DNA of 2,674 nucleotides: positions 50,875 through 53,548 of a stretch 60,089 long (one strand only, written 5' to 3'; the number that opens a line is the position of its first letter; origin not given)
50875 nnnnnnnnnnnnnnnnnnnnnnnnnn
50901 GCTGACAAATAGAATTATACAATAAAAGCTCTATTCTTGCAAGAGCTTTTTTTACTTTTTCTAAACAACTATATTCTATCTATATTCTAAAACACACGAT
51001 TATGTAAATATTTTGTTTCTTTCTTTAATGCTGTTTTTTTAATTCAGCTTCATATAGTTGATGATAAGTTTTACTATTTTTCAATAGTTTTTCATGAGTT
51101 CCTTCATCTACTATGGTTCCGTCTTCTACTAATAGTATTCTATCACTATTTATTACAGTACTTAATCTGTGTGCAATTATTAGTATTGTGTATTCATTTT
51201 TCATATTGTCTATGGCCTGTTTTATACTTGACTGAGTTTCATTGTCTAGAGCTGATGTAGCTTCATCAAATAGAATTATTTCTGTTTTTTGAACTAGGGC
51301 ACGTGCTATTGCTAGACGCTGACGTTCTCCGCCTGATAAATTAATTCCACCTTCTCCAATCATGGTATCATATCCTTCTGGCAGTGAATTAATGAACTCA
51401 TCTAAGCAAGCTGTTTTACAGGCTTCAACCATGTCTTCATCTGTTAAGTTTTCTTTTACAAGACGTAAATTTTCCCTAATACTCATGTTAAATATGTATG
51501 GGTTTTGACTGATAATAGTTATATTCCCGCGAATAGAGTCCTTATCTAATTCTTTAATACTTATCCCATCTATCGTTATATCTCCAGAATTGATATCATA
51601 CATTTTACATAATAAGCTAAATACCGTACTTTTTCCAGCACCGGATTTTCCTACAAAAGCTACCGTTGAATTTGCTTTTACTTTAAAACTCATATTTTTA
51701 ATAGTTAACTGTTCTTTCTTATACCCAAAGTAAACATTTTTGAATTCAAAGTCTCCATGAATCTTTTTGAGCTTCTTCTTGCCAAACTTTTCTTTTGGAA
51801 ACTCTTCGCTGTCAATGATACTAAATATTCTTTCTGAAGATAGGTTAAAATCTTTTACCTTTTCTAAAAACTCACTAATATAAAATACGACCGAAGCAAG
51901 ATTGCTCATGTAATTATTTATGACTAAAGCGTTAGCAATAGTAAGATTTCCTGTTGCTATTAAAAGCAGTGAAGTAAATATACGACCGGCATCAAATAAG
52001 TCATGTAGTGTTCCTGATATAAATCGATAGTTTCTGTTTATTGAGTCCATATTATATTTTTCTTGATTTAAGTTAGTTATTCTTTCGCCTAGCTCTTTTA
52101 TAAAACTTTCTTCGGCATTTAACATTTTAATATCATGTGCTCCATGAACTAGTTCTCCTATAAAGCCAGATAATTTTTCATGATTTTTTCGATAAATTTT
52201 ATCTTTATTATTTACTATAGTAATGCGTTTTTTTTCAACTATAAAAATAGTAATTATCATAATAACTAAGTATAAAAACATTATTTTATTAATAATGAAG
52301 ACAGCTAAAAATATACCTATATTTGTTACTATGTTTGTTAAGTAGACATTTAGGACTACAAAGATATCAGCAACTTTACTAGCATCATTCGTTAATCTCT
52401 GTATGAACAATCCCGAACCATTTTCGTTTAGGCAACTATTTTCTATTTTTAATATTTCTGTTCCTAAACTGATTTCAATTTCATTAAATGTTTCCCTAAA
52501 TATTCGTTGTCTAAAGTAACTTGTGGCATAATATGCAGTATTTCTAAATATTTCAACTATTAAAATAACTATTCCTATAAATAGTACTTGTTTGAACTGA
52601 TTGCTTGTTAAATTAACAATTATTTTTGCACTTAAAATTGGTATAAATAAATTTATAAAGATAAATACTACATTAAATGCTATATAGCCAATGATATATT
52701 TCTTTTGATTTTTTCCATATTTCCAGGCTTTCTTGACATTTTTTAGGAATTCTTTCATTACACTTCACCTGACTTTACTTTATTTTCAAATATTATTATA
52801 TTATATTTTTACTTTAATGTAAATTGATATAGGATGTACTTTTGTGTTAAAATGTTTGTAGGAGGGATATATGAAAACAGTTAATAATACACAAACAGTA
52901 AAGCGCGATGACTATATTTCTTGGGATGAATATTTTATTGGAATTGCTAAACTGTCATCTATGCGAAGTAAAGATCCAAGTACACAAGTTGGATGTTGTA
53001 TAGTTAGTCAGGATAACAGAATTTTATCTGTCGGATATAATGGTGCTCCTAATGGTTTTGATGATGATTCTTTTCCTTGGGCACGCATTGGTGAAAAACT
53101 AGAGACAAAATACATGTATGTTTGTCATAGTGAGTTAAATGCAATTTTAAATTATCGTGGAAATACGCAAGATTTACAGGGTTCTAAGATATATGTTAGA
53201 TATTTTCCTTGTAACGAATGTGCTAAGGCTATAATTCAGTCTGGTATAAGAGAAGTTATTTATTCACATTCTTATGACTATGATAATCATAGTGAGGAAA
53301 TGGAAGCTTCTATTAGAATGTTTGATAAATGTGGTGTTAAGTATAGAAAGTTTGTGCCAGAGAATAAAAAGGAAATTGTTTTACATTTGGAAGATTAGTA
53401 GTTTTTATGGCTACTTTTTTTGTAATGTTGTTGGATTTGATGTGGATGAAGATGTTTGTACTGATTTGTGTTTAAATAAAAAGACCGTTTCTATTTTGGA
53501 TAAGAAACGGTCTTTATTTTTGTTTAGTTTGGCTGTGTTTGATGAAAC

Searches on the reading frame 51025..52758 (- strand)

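Call 3: search_protein_families(library=pfam, proteins=[window:51025-52758:-], max_evalue=1)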
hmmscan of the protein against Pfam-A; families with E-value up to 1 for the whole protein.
window:51025-52758:- (577 aa): 13 families
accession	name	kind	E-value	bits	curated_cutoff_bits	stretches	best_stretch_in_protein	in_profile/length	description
PF00005.33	ABC_tran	-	3.1e-31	109.3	25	1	354-502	2-137/137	ABC transporter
PF00664.28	ABC_membrane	-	6.9e-15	55.9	28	1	23-285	2-268/274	ABC transporter transmembrane region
PF02463.25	SMC_N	-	1.3e-07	31.7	40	1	285-544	135-211/220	RecF/RecN/SMC N terminal domain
PF03193.22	RsgA_GTPase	-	0.00046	20.5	30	1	328-394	73-137/174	RsgA GTPase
PF09818.15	ABC_ATPase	-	0.00046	19.7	23.2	1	451-506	136-190/283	P-loop domain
PF01926.29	MMR_HSR1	-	0.013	16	21.9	1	365-386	1-22/113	50S ribosome-binding GTPase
PF13238.12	AAA_18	-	0.021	15.7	29.4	1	367-437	2-66/128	AAA domain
PF00004.35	AAA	-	0.023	15.6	21.2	1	367-535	2-114/131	ATPase family associated with various cellular activities (AAA)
PF13555.12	AAA_29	-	0.031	14.5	27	1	356-380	15-39/61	P-loop containing region of AAA domain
PF13401.12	AAA_22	-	0.072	13.9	27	1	365-441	7-69/130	AAA domain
PF00910.28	RNA_helicase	-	0.12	13.3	21.5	0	367-387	2-22/105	RNA helicase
PF13558.12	SbcC_Walker_B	-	0.16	12.6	27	0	489-513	61-85/90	SbcC/RAD50-like, Walker B motif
PF07728.20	AAA_5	-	0.25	11.8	22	0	368-390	4-25/139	AAA domain (dynein-related subfamily)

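Call 4: search_protein_families(library=ncbifam, proteins=[window:51025-52758:-], max_evalue=1)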
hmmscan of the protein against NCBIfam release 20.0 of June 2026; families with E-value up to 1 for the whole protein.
window:51025-52758:- (577 aa): 183 families (the best 25 are shown)
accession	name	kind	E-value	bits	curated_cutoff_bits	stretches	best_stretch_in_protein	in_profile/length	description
TIGR02203.1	MsbA_lipidA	equivalog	8e-97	325.1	602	1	36-573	30-570/572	lipid A export permease/ATP-binding protein MsbA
TIGR02204.1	MsbA_rel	hypoth_equivalog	4.2e-94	316.3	780.4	1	7-569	5-572/576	ABC transporter, permease/ATP-binding protein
NF010178.0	PRK13657.1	equivalog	1.9e-91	307.3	733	1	8-572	7-570/588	glucan ABC transporter ATP-binding protein/ permease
TIGR00958.1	3a01208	subfamily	3.1e-87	293.5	874.6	1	11-568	152-710/711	antigen peptide transporter 2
TIGR03796.1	NHLM_micro_ABC1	equivalog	2.5e-85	287.1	853.3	1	12-568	146-708/710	NHLP family bacteriocin export ABC transporter peptidase/permease/ATPase subunit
NF045513.1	HepA_fam_ABC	equivalog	6.5e-84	282.5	725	1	46-566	82-603/610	heterocyst formation ABC transporter subunit HepA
NF008381.0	PRK11176.1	equivalog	2.7e-83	280.3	867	1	56-572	62-579/582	lipid A ABC transporter ATP-binding protein/permease MsbA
TIGR01846.1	type_I_sec_HlyB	subfamily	2.3e-82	277.4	725.55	1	18-571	137-691/694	type I secretion system permease/ATPase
TIGR03797.1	NHLM_micro_ABC2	equivalog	3e-81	273.9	709.4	1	19-569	135-682/686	NHLP bacteriocin export ABC transporter permease/ATPase subunit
TIGR03375.1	type_I_sec_LssB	subfamily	7.1e-79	265.9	693.1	1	22-563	155-693/696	type I secretion system permease/ATPase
NF052233.1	CphA_assoc_ABC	equivalog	2.3e-77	261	880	1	113-575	284-746/766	cyanophycin metabolism-associated ABC transporter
TIGR01192.1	chvA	subfamily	4.9e-76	256.6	585.4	1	10-569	9-567/585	glucan export ABC transporter ATP-binding protein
NF008056.1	PRK10790.1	equivalog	5.5e-74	249.7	746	1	2-573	5-576/584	SmdB family multidrug efflux ABC transporter permease/ATP-binding protein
NF008364.0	PRK11160.1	equivalog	1.5e-73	248.3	630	1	103-570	104-573/575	heme ABC transporter ATP-binding protein/permease CydC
TIGR02857.1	CydD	equivalog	2.2e-69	234.8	435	2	307-543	293-528/529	thiol reductant ABC exporter subunit CydD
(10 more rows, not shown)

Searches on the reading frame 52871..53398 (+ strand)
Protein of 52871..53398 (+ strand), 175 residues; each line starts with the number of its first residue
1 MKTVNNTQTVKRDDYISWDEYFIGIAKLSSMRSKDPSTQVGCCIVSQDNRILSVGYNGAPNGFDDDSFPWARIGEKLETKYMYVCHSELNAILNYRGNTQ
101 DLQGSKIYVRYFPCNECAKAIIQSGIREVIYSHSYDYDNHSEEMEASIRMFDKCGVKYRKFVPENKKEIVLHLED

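Call 87: search_protein_families(library=pfam, proteins=[window:52871-53398:+], max_evalue=0.001)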
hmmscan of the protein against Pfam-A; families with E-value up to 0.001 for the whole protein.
window:52871-53398:+ (175 aa): 2 families
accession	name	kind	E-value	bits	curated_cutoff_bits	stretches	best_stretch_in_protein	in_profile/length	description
PF00383.29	dCMP_cyt_deam_1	-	1.3e-24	86.4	25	1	17-132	2-101/102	Cytidine and deoxycytidylate deaminase zinc-binding region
PF14437.12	MafB19-deam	-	1.8e-13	51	27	1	17-135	2-103/142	MafB19-like deaminase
